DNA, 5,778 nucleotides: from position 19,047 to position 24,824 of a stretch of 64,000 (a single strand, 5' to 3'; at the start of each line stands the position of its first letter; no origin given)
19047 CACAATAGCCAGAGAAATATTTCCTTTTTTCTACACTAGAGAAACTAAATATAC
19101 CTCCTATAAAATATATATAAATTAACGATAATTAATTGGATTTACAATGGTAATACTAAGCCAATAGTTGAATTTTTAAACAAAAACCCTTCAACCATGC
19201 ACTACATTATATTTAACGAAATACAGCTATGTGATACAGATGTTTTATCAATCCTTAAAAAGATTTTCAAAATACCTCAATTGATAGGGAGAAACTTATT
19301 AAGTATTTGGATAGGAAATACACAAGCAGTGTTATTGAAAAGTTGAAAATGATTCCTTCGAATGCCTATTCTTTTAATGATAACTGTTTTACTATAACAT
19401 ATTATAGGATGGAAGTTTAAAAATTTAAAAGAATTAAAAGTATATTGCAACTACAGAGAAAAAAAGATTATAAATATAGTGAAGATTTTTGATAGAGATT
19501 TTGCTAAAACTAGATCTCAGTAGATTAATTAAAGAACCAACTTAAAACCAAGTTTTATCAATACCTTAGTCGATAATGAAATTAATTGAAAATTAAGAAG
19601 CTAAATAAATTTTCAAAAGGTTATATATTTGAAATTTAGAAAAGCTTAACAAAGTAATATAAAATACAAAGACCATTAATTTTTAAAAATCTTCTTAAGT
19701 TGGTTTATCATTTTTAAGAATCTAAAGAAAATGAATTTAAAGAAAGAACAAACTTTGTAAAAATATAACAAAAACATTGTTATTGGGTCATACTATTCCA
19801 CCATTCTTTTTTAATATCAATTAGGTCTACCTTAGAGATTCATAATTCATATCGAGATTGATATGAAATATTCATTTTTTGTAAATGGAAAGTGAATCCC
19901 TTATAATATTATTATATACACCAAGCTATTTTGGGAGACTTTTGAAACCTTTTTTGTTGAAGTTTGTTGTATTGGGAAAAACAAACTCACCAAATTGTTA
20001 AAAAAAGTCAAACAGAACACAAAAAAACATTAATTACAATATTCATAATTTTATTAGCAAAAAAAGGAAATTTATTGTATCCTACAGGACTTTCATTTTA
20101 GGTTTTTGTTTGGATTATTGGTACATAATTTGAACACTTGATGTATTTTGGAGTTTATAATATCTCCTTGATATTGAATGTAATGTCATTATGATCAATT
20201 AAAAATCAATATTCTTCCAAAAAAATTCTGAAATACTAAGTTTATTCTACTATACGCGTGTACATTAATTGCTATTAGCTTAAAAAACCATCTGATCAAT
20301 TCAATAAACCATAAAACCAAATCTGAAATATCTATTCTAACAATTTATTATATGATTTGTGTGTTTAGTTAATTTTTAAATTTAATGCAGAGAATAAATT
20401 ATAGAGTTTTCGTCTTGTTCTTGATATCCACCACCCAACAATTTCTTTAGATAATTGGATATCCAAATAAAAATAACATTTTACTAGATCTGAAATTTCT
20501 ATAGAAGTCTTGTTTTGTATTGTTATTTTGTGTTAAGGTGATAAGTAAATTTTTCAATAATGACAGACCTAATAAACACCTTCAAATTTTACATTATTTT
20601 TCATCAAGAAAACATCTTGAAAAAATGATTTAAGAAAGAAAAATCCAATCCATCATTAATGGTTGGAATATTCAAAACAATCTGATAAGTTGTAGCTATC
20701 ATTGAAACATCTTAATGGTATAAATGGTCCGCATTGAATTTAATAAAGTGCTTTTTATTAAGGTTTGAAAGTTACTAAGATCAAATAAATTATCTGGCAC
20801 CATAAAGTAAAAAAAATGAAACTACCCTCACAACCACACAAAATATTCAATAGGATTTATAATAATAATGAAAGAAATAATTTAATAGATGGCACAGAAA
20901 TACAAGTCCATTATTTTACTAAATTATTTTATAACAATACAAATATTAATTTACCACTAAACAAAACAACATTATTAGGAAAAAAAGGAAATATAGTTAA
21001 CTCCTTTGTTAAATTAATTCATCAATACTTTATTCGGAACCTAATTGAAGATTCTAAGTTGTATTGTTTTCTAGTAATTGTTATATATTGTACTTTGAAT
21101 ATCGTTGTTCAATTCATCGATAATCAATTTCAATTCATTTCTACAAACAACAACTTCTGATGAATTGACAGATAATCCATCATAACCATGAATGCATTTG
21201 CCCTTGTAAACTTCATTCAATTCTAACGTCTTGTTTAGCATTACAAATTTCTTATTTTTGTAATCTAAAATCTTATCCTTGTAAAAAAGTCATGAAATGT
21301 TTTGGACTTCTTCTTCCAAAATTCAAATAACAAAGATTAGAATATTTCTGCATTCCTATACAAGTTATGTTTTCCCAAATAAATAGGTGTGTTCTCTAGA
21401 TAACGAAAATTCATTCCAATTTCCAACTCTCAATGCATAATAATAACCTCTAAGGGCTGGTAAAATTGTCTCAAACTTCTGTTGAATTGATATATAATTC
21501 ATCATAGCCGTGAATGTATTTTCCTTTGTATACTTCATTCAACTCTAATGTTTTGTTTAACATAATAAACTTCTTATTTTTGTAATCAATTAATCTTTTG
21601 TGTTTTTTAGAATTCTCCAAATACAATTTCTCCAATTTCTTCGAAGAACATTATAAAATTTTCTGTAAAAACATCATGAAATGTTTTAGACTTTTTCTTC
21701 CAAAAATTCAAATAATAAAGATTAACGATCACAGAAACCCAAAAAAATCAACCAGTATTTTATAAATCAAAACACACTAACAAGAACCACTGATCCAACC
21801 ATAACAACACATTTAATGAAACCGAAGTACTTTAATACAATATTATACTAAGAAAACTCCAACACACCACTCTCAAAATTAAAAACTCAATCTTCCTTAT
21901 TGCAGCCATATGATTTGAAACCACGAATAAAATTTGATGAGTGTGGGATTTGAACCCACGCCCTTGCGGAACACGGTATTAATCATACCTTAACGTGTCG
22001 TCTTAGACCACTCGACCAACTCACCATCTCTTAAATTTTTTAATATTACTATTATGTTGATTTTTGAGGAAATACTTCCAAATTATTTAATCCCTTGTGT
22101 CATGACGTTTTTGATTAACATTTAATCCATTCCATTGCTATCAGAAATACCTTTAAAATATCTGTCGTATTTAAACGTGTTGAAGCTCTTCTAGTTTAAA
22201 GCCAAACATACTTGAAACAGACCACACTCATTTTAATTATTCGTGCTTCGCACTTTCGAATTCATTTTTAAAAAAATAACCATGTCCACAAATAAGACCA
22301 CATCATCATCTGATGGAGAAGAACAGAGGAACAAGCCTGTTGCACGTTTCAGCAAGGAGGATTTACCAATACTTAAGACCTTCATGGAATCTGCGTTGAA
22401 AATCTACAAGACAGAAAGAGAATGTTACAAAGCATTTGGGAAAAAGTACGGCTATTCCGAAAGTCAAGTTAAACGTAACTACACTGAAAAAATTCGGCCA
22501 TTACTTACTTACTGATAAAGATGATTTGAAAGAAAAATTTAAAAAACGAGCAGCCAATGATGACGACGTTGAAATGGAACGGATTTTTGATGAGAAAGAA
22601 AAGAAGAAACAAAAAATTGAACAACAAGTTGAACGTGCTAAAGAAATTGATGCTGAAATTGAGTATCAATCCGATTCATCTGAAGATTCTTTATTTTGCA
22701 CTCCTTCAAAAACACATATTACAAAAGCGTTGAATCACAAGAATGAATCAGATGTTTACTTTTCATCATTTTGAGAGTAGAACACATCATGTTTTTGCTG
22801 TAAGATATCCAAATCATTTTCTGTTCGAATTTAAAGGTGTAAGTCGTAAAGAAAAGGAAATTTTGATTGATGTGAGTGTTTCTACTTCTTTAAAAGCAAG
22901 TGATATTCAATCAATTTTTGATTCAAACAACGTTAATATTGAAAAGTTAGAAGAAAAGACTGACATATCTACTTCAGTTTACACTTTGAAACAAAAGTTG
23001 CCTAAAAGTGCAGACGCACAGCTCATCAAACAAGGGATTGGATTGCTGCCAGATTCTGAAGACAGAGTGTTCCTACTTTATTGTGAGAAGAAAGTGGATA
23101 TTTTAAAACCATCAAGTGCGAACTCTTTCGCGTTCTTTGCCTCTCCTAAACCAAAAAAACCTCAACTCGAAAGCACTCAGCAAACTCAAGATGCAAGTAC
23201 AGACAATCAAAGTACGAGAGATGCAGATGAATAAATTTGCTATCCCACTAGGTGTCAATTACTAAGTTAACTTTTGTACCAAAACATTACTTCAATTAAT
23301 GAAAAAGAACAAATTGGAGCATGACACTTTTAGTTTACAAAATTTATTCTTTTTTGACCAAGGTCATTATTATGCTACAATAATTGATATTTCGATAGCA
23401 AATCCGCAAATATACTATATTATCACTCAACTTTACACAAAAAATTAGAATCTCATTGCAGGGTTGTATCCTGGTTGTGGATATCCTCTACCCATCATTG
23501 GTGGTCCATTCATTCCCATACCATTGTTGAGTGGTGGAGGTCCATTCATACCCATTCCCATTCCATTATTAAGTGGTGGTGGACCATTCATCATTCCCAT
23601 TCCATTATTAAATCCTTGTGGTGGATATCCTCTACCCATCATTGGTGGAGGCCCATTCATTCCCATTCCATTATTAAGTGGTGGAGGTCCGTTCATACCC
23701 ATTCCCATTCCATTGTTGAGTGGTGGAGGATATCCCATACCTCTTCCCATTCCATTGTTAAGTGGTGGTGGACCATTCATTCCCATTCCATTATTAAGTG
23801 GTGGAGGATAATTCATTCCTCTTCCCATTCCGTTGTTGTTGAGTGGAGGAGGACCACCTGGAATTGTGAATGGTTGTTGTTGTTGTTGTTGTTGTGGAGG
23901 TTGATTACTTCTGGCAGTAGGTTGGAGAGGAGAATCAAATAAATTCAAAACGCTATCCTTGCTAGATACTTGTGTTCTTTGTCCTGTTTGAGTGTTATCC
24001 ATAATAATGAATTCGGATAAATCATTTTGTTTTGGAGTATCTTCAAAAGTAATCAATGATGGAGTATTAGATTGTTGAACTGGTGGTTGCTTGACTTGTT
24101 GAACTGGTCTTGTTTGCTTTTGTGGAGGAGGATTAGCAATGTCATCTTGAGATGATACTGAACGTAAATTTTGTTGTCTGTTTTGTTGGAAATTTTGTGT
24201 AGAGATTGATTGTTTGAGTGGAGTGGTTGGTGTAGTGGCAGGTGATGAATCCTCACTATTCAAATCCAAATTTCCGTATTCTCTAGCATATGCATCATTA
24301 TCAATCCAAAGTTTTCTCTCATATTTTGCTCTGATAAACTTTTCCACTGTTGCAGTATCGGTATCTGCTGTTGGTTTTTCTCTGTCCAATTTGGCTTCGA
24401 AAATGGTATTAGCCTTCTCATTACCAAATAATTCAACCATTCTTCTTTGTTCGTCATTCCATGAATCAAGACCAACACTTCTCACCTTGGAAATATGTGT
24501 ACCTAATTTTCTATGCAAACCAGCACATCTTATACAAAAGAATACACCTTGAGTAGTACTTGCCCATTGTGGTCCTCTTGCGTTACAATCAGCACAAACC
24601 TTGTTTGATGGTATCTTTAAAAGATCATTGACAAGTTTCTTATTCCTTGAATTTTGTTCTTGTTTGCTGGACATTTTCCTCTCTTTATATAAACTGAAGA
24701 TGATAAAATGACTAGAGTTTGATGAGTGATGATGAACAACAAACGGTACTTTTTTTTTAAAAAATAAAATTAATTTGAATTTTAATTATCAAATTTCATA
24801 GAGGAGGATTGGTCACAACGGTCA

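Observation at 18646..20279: TIR-bounded 1.63-kb segment enclosing a decayed Walker-A NTPase frame in an ORF-free, tRNA-adjacent region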

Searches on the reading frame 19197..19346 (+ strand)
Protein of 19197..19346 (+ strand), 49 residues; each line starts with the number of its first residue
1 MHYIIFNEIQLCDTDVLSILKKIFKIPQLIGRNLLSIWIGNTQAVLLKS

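Call 44: find_encoding_contigs(protein=window:19197-19346:+, flank=10000, max_places=10)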
Protein window:19197-19346:+ (49 aa): no gene with exactly this product is on record in the collection.

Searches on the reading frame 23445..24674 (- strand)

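Call 13: search_protein_families(library=pfam, proteins=[window:23445-24674:-], max_evalue=0.001)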
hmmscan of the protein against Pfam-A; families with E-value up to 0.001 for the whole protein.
window:23445-24674:- (409 aa): 1 family
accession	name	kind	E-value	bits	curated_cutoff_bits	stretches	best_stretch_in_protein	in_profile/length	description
PF01412.23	ArfGap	-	1.3e-40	138.5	28.7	1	13-126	2-116/117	Putative GTPase activating protein for Arf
